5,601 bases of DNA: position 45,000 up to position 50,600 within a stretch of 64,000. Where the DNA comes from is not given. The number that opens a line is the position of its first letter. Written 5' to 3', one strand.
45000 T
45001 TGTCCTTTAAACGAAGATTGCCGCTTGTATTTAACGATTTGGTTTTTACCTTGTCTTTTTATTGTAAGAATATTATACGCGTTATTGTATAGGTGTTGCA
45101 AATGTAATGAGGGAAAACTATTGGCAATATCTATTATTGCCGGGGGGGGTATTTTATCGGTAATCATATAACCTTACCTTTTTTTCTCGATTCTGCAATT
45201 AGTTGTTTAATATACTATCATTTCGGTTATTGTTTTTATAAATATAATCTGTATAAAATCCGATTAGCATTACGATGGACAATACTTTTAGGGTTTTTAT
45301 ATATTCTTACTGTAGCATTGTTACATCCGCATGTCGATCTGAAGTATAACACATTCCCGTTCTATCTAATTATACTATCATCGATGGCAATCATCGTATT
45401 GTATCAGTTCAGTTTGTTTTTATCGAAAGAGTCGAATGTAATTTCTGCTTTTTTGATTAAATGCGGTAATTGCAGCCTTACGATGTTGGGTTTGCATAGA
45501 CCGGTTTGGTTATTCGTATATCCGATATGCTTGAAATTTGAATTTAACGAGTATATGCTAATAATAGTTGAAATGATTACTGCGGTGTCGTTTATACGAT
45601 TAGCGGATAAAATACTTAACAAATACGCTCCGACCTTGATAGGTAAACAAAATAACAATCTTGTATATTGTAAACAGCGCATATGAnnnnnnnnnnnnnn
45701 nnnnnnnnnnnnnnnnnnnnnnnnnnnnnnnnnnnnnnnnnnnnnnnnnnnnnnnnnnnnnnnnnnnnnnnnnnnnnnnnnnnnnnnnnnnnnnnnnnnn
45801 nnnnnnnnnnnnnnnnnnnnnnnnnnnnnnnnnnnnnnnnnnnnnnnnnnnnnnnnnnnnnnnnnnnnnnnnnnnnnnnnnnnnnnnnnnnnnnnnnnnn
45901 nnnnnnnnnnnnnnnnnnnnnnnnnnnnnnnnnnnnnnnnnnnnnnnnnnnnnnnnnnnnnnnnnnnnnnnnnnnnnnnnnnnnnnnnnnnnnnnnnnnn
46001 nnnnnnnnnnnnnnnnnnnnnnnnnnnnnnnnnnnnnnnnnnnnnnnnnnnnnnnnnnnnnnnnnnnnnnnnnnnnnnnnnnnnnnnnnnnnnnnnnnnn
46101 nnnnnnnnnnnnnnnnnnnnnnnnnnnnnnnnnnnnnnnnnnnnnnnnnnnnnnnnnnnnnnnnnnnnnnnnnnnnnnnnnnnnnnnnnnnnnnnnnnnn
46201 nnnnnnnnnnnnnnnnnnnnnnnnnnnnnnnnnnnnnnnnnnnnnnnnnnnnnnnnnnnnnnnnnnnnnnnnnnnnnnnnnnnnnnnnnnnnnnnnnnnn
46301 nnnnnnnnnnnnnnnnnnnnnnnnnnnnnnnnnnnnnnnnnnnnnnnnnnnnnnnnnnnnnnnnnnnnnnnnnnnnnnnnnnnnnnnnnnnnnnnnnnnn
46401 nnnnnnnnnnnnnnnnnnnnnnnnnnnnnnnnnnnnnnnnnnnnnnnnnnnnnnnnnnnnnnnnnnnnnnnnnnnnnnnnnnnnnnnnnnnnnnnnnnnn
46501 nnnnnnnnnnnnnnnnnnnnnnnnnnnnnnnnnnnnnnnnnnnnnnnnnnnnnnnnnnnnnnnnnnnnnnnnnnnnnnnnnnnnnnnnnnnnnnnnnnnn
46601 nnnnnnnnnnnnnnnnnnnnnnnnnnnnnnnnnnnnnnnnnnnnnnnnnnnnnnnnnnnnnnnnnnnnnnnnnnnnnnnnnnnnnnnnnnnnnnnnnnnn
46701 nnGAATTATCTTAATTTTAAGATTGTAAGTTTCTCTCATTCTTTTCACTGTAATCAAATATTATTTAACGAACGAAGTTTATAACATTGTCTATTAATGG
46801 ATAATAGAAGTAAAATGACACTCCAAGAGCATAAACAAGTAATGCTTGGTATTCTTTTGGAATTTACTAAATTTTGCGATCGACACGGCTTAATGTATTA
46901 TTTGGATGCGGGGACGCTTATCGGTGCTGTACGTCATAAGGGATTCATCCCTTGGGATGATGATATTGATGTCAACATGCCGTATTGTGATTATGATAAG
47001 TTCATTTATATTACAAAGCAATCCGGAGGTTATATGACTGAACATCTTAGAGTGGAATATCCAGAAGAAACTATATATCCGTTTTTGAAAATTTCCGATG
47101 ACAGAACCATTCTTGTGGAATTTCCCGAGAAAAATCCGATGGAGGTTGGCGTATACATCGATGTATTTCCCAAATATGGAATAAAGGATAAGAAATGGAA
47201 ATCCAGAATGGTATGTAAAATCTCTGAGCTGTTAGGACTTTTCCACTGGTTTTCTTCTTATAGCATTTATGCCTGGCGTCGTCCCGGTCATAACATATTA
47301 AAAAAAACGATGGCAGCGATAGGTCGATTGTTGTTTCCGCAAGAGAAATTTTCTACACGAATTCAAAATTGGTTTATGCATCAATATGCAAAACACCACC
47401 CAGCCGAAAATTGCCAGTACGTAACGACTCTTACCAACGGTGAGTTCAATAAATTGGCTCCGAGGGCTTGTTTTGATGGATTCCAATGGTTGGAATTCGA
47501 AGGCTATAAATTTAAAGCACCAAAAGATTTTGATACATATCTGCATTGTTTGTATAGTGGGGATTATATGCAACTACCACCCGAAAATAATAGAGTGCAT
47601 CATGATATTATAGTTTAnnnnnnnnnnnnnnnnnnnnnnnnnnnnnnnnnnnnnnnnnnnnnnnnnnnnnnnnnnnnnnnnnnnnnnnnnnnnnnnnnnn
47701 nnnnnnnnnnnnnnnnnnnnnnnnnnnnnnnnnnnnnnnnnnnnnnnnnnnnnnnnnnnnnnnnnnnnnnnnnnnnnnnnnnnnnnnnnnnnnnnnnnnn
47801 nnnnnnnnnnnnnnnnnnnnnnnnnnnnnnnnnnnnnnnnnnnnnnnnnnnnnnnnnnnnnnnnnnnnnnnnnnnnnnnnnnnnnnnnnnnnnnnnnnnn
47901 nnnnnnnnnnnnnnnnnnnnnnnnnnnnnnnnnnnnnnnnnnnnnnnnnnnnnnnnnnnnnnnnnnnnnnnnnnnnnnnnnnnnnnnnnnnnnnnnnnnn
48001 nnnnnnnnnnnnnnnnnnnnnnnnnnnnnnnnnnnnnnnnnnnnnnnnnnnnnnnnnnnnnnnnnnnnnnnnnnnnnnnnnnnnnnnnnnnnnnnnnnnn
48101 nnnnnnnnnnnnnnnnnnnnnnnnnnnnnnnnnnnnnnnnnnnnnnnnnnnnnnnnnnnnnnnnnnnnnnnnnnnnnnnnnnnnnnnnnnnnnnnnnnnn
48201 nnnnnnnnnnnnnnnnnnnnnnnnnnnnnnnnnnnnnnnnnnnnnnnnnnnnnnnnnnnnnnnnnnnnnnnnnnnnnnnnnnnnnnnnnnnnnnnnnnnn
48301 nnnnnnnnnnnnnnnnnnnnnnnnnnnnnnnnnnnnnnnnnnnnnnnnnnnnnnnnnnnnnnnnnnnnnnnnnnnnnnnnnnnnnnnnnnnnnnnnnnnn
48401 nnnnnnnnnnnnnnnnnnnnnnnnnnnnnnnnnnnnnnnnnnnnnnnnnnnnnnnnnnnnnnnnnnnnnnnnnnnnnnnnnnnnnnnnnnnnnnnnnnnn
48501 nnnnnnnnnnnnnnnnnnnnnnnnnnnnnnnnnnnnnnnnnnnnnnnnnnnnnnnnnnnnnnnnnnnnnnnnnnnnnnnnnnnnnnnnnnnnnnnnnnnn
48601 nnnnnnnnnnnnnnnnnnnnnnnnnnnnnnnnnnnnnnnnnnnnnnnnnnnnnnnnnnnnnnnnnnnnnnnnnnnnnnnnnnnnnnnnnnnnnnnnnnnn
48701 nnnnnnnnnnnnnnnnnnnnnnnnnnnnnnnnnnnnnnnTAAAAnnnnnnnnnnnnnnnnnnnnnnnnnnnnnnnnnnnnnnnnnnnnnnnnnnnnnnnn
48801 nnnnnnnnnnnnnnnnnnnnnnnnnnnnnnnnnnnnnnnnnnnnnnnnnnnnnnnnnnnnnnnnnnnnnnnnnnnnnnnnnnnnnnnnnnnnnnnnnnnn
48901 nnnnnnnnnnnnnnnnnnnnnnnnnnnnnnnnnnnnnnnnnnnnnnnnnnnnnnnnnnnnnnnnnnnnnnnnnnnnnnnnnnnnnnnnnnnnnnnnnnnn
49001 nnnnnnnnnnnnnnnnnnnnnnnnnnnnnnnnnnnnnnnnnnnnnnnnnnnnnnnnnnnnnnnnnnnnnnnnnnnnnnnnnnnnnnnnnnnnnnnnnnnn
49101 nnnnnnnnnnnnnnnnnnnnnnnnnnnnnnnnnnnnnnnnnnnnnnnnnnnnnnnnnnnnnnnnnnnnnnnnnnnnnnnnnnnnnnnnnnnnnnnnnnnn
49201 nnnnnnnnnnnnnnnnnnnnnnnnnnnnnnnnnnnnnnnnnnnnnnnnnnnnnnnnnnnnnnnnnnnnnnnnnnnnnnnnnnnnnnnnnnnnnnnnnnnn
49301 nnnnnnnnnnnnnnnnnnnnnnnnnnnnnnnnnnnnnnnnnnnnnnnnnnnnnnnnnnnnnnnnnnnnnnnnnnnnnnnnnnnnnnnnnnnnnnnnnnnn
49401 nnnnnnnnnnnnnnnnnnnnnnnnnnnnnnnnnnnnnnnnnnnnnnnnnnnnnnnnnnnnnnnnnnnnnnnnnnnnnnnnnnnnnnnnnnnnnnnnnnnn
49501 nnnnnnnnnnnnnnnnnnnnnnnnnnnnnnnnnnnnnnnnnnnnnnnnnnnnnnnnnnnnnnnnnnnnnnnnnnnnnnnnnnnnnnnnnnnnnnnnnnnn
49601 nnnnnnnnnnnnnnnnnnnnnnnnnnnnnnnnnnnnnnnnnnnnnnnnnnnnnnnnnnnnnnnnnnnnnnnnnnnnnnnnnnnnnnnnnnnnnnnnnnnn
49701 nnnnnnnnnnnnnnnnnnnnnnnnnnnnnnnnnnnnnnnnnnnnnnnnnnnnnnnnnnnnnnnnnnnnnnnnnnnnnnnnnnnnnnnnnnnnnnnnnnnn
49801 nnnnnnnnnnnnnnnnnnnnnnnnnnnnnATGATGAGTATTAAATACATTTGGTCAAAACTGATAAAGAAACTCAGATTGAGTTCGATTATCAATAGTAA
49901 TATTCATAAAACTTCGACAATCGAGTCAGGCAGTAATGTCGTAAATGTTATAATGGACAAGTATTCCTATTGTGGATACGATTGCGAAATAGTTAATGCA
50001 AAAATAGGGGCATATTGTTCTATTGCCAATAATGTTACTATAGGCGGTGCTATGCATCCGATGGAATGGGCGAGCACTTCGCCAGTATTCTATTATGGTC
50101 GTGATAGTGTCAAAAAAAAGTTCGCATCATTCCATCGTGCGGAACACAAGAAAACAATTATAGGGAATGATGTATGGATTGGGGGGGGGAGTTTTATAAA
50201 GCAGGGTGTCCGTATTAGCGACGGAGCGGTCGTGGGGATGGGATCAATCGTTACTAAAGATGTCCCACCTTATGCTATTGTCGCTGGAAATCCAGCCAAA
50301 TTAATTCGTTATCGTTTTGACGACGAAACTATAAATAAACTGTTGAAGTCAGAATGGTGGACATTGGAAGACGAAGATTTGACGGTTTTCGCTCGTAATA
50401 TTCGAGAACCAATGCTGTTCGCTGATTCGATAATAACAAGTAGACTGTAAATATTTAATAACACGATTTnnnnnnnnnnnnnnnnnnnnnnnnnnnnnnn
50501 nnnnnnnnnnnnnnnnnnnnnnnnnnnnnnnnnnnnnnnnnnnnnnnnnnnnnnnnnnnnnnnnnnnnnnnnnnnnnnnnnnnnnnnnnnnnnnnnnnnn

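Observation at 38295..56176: Six G homopolymers of 8 to 11 nt concentrated in an 18 kb polysaccharide locus that is otherwise about 35-40% GC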

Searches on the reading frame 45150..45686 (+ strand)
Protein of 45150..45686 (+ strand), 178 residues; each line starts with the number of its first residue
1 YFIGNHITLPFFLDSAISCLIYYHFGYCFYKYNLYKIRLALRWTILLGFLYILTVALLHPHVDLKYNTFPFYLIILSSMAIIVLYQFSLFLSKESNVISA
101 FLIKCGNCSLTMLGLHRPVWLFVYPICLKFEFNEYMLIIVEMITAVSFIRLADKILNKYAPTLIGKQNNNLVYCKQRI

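Call 8: search_protein_families(library=pfam, proteins=[window:45150-45686:+])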
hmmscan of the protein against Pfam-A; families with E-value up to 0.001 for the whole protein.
window:45150-45686:+ (178 aa): 0 families

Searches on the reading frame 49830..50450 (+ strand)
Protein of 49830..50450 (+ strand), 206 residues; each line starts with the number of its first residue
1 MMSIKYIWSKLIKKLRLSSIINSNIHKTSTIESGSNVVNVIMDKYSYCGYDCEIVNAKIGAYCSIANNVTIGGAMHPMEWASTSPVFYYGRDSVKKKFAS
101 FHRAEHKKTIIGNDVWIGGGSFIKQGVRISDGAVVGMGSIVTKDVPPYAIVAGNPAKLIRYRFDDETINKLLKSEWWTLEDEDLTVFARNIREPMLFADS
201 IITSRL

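Call 6: search_protein_families(library=pfam, proteins=[window:49830-50450:+])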
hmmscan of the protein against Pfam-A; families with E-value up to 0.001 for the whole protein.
window:49830-50450:+ (206 aa): 4 families
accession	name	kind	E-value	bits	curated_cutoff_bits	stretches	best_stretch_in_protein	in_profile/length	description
PF00132.30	Hexapep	-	2.6e-08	33.6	27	1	109-143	2-36/36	Bacterial transferase hexapeptide (six repeats)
PF14602.12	Hexapep_2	-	2.3e-07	30.9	27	1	109-143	2-34/34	Hexapeptide repeat of succinyl-transferase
PF25084.1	LbH_EIF2B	-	1.1e-05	25.8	54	0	35-74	16-56/105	EIF2B subunit epsilon LbH domain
PF24894.1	Hexapep_GlmU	-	0.00055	20.4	23.3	0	18-72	30-84/104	GlmU-like, C-terminal hexapeptide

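Call 13: find_encoding_contigs(protein=window:49830-50450:+, flank=10000, max_places=10)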
Protein window:49830-50450:+ (206 aa): 5 contigs read that carry it; 4 places shown.
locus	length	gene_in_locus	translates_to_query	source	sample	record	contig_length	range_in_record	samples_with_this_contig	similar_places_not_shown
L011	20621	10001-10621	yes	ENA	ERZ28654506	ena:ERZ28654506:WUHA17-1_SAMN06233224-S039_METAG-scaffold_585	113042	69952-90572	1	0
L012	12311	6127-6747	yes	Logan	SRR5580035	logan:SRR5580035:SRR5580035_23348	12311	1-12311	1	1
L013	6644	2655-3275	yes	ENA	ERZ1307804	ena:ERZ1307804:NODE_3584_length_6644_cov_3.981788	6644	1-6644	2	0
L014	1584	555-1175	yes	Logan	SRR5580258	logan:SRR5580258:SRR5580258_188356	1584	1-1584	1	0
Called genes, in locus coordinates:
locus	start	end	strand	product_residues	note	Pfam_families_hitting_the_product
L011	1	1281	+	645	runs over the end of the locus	PF00106:adh_short (weak), PF01073:3Beta_HSD, PF01370:Epimerase, PF02719:Polysacc_synt_2, PF04321:RmlD_sub_bind, PF16363:GDP_Man_Dehyd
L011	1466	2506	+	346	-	PF00535:Glycos_transf_2, PF10111:Glyco_tranf_2_2, PF13641:Glyco_tranf_2_3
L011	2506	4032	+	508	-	PF01943:Polysacc_synt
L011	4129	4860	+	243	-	PF01128:IspD, PF12804:NTP_transf_3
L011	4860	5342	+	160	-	PF01757:Acyl_transf_3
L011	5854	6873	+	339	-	PF01073:3Beta_HSD, PF01370:Epimerase, PF02719:Polysacc_synt_2 (faint), PF13460:NAD_binding_10, PF16363:GDP_Man_Dehyd, PF07993:NAD_binding_4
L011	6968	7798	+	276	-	PF04991:LicD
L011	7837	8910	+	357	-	PF04932:Wzy_C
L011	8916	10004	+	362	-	-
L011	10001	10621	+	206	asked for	PF25084:LbH_EIF2B (faint), PF00132:Hexapep (weak), PF14602:Hexapep_2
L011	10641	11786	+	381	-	PF01171:ATP_bind_3 (faint), PF01507:PAPS_reduct (weak)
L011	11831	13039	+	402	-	PF13439:Glyco_transf_4 (weak), PF00534:Glycos_transf_1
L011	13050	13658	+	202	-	PF02397:Bac_transf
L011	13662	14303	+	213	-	PF17836:PglD_N, PF00132:Hexapep (faint)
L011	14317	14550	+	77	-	-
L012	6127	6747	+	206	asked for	PF25084:LbH_EIF2B (faint), PF00132:Hexapep (weak), PF14602:Hexapep_2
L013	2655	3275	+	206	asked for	PF25084:LbH_EIF2B (faint), PF00132:Hexapep (weak), PF14602:Hexapep_2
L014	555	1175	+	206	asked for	PF25084:LbH_EIF2B (faint), PF00132:Hexapep (weak), PF14602:Hexapep_2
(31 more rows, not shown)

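Call 57: search_protein_families(library=ncbifam, proteins=[window:49830-50450:+], max_evalue=0.00001)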
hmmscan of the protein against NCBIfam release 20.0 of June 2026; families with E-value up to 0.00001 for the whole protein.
window:49830-50450:+ (206 aa): 37 families (the best 25 are shown)
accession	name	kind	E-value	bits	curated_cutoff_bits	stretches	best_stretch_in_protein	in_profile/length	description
TIGR03308.1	phn_thr-fam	hypoth_equivalog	1.3e-44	152.5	201.65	1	19-192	16-192/204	phosphonate metabolim protein, transferase hexapeptide repeat family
NF000490.1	chloram_CatB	equivalog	4.7e-34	117.6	350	1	56-184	56-186/210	type B chloramphenicol O-acetyltransferase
NF000311.1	Vat_ABCDEFH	equivalog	1.3e-32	113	300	1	53-185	52-187/201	Vat family streptogramin A O-acetyltransferase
NF033468.1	stregram_VatI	exception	2.1e-29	102.8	415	1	50-185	51-189/208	streptogramin A O-acetyltransferase Vat(I)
NF000111.1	stregram_VatD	exception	7.6e-29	101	400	1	42-180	46-185/209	streptogramin A O-acetyltransferase Vat(D)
NF000504.1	stregram_VatH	exception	4.5e-28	98.6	475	1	50-183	56-192/216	streptogramin A O-acetyltransferase Vat(H)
NF000097.1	stregram_VatC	exception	2.9e-26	92.7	425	1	50-184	57-194/212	streptogramin A O-acetyltransferase Vat(C)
NF000101.1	stregram_VatA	exception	3.2e-25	89.1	450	1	50-180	57-190/219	streptogramin A O-acetyltransferase Vat(A)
NF000020.1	stregram_VatE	exception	8.4e-25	87.6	450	1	44-185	49-192/214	streptogramin A O-acetyltransferase Vat(E)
NF000147.1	stregram_VatF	exception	1.5e-23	83.5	400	1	57-180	67-192/221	streptogramin A O-acetyltransferase Vat(F)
NF000084.1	amicyc_ac_ApmA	equivalog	3.1e-18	66.5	550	1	107-197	175-267/274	aminocyclitol acetyltransferase ApmA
NF007499.0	PRK10092.1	equivalog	7e-17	61.8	314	1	24-160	61-181/183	maltose O-acetyltransferase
NF007240.0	PRK09677.1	equivalog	1.3e-15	57.4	243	1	103-162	125-184/192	putative lipopolysaccharide biosynthesis O-acetyl transferase WbbJ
TIGR03570.1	NeuD_NnaD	subfamily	3e-15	56.3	160.8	1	110-157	155-202/202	NeuD/PglB/VioB family sugar acetyltransferase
NF003657.0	PRK05289.1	equivalog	7.1e-15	54.8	226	1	110-158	144-192/264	acyl-ACP--UDP-N-acetylglucosamine O-acyltransferase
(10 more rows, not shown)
